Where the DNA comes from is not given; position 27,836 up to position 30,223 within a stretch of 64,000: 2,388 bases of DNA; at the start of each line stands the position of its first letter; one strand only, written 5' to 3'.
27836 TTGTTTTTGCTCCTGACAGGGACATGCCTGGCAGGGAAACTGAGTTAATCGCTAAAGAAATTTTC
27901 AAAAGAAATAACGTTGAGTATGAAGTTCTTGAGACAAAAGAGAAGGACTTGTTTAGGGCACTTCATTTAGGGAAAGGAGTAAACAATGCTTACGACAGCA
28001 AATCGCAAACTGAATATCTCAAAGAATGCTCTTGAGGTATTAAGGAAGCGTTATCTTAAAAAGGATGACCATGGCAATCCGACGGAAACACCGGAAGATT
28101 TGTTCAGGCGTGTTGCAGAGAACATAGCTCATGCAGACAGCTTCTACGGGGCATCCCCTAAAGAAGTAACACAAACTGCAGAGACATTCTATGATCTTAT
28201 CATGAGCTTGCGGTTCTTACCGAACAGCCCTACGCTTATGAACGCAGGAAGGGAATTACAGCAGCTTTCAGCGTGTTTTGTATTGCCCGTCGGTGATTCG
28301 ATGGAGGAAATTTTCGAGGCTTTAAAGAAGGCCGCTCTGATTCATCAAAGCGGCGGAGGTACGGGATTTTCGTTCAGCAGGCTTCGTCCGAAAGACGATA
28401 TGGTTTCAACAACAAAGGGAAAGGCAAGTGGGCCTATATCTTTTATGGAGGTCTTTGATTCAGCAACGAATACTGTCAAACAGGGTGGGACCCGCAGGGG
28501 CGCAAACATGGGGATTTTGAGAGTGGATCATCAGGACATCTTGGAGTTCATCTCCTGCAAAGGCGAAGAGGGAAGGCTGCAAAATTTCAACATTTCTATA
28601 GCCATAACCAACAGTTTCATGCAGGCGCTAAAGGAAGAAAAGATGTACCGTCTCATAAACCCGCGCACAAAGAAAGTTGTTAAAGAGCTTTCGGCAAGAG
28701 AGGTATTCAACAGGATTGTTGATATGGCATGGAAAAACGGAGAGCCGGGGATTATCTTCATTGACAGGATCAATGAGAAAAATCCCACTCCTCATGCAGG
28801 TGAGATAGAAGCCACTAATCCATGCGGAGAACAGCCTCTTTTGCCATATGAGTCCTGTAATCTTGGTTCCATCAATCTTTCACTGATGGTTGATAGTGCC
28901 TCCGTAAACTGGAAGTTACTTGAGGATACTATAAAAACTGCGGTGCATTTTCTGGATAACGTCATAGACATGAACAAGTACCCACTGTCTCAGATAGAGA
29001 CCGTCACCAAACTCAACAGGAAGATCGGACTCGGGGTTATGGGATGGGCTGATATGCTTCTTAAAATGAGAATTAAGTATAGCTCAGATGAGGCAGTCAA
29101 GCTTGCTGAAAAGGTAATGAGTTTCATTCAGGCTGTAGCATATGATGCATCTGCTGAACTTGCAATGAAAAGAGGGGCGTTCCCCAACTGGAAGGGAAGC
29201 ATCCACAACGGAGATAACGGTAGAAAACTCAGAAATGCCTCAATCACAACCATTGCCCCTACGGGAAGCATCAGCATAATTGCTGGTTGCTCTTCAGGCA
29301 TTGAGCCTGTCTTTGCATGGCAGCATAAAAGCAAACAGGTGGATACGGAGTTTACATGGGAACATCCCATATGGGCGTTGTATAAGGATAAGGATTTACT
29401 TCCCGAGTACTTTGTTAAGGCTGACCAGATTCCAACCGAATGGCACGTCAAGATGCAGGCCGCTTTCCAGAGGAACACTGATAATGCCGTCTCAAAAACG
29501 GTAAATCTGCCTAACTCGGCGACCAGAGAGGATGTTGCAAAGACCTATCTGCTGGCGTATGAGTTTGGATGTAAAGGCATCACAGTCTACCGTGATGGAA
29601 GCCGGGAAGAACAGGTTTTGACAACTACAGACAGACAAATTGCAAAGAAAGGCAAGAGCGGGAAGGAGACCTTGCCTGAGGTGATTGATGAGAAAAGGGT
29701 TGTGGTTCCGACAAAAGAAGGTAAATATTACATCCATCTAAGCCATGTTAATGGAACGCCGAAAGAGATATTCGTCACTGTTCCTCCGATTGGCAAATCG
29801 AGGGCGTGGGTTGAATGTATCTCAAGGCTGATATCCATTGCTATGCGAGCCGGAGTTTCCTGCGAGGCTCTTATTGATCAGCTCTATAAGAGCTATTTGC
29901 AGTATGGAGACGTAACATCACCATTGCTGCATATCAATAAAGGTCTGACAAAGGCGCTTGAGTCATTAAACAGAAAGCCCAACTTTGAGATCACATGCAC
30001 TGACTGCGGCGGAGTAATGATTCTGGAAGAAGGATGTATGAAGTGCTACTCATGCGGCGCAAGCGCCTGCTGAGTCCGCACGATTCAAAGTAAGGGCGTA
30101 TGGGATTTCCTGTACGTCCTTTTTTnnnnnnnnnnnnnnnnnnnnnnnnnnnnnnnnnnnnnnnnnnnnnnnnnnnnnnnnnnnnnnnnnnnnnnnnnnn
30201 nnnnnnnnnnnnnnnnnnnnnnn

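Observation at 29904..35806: A 5.5-kb cassette inserted into the 3' end of nrdJ, bounded by ~220-bp diverged direct repeats, with an orphan nrdJ C-terminal fragment downstream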

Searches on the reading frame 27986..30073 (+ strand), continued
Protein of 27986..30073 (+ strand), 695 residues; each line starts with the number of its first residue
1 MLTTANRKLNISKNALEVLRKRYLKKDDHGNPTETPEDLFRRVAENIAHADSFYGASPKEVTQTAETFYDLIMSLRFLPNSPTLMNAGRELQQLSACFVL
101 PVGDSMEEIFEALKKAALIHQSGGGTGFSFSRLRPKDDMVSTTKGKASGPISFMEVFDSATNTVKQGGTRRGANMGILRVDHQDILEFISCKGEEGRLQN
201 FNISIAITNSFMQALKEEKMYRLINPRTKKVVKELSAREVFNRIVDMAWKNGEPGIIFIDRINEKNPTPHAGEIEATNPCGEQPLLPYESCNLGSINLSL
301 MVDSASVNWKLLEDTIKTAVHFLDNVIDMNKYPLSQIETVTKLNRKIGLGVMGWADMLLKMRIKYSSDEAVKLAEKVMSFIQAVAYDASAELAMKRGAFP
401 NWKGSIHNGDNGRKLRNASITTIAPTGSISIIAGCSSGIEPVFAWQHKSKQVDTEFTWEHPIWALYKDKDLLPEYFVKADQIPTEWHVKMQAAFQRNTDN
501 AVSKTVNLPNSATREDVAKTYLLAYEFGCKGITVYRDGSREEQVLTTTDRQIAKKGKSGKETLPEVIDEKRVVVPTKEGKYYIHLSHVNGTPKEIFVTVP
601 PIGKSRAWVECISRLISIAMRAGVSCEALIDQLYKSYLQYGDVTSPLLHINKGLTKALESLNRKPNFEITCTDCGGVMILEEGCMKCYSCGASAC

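Call 63: search_protein_families(library=ncbifam, proteins=[window:27986-30073:+], max_evalue=0.001)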
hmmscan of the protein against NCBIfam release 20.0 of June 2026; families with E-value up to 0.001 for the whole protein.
window:27986-30073:+ (695 aa): 21 families
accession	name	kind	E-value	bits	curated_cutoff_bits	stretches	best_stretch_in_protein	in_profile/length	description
NF006417.0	PRK08665.1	equivalog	6.2e-288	957.2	961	2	4-455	5-457/759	vitamin B12-dependent ribonucleotide reductase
NF005010.0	PRK06406.1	subfamily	8.2e-221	735.3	1125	3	60-447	215-602/771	vitamin B12-dependent ribonucleotide reductase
TIGR02504.1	NrdJ_Z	equivalog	1.1e-208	694.7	399.95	2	16-452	2-483/606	adenosylcobalamin-dependent ribonucleoside-diphosphate reductase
NF006207.0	PRK08332.1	equivalog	2e-120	403.2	2400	6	126-280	701-860/1684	vitamin B12-dependent ribonucleotide reductase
NF005122.0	PRK06556.1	equivalog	1.6e-104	350.5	859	3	198-403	285-491/960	vitamin B12-dependent ribonucleotide reductase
TIGR02506.1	NrdE_NrdA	equivalog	6.3e-99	332.1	341.05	2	15-406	3-426/616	ribonucleoside-diphosphate reductase subunit alpha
NF005991.0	PRK08115.1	equivalog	1.1e-97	328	854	3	230-417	428-616/858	vitamin B12-dependent ribonucleotide reductase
NF005401.0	PRK06948.1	subfamily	1.6e-94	317.7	906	1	18-551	20-596/604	ribonucleotide reductase-like protein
NF006577.0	PRK09102.1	equivalog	1.2e-82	278.1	620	1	4-458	18-464/604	ribonucleoside-diphosphate reductase subunit alpha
NF005544.0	PRK07207.1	equivalog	1.1e-77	261.7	965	2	230-407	538-720/965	ribonucleoside-diphosphate reductase subunit alpha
NF005736.0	PRK07562.1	equivalog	1.6e-73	247.9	1737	3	199-403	395-601/1222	vitamin B12-dependent ribonucleotide reductase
NF006279.0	PRK08447.1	equivalog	1.3e-69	235.5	1082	3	6-232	132-355/789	ribonucleoside-diphosphate reductase subunit alpha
NF005101.0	PRK06539.1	equivalog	7.3e-66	222.7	988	2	230-406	391-571/822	ribonucleoside-diphosphate reductase subunit alpha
NF005483.0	PRK07088.1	equivalog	3.6e-65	220.5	1214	2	10-241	157-387/764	ribonucleoside-diphosphate reductase subunit alpha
NF006665.0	PRK09209.1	equivalog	2.7e-64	217.7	1057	2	290-535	490-746/761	ribonucleoside-diphosphate reductase subunit alpha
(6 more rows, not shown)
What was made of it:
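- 27986..30073 (+): Intact class II (B12-dependent) ribonucleotide reductase gene nrdJ, 695 aa. TIGR02504 694.7 bits, above its cutoff (call 63).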

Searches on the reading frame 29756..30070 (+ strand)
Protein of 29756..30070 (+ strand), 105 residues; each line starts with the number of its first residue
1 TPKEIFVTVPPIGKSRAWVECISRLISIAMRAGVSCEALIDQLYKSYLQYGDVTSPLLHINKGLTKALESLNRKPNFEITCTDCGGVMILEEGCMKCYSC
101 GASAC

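Call 83: find_related_loci(query=window:29756-30070:+, collection=viral_contigs, flank=10000)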
Query seq(105 aa) (105 aa) in viral_contigs; peptide patterns used: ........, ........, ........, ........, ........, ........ (x = any residue, [..] = any of these).
10 stretches matched a pattern; 5 encode a relative of the query (tblastn E <= 1e-3); 5 distinct loci.
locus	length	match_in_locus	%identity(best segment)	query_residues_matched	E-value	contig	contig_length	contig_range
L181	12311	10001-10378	31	4-105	6e-11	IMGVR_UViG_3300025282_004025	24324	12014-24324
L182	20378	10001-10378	31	4-105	6e-11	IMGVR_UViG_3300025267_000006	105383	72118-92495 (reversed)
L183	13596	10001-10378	31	4-105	6e-11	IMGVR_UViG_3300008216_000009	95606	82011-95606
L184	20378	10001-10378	31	4-105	6e-11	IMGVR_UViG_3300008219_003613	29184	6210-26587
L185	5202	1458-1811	28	4-105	1e-9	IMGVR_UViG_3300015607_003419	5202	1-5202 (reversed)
